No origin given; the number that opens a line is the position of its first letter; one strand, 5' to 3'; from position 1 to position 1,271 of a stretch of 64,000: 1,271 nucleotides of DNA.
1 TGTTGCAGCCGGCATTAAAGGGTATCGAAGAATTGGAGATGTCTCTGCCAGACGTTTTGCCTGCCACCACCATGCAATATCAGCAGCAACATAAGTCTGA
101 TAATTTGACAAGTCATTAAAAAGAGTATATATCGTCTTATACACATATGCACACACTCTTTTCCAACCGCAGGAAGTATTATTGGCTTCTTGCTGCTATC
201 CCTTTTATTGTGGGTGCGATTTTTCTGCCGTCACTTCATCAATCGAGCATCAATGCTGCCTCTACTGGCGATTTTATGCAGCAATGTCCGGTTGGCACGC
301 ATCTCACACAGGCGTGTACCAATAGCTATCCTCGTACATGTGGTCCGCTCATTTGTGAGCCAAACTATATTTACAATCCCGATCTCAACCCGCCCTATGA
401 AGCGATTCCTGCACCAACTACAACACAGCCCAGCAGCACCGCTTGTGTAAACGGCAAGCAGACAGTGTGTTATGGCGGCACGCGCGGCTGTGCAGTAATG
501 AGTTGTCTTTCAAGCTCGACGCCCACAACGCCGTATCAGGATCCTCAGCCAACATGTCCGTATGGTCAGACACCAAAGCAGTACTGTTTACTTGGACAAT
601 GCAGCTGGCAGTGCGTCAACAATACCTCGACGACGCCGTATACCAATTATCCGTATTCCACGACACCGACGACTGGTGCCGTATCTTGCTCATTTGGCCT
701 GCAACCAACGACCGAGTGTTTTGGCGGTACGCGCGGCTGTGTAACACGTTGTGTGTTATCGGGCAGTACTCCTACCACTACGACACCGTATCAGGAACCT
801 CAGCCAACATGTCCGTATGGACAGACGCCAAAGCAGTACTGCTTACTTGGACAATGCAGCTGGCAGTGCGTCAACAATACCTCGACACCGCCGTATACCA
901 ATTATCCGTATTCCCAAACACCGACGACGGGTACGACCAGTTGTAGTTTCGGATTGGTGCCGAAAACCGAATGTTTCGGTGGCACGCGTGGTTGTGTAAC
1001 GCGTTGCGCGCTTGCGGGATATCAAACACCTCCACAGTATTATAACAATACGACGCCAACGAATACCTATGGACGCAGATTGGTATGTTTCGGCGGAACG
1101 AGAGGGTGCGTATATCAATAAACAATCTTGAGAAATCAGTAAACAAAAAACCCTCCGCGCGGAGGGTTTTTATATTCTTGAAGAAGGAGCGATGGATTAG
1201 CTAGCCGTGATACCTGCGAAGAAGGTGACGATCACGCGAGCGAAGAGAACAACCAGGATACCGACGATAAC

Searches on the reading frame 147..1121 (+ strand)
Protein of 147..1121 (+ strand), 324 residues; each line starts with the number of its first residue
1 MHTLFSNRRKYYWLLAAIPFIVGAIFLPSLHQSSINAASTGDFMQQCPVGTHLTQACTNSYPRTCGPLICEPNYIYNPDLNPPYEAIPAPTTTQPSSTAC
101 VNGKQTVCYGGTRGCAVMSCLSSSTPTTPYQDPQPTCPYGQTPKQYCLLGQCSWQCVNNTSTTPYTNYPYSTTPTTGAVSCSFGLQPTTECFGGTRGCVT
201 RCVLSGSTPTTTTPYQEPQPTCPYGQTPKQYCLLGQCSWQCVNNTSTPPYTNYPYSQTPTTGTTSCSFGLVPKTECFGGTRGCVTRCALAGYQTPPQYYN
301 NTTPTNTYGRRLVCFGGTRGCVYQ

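Call 109: search_protein_families(library=phrogs, alignment_id=A10, max_evalue=0.00001)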
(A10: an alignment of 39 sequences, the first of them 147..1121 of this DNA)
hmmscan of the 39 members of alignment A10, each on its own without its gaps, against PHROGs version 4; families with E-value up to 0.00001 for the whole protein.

A. member 1, window:147-1121:+ (324 aa): 0 families

B. families by the number of members that match (of 39 scanned): 19 families
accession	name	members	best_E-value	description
phrog_6880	-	2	5.8e-149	translation elongation factor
phrog_18916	-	1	5.8e-188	-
phrog_35063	-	1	1.9e-171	-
phrog_34613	-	1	2e-131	-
phrog_3142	-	1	3.3e-59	FabG-like 3-oxoacyl-(acyl-carrier-protein) reductase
phrog_12787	-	1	5.3e-50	-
phrog_135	-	1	4.2e-37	dUTPase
phrog_107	-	1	8.6e-28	exonuclease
phrog_18374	-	1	3.3e-26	-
phrog_16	-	1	1.5e-19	DNA helicase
phrog_50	-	1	4.9e-19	DnaC-like helicase loader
phrog_35619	-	1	6.1e-16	-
phrog_4771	-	1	2.1e-15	DHH phosphoesterase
phrog_20667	-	1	6.7e-14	-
phrog_3277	-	1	9e-10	DnaC-like helicase loader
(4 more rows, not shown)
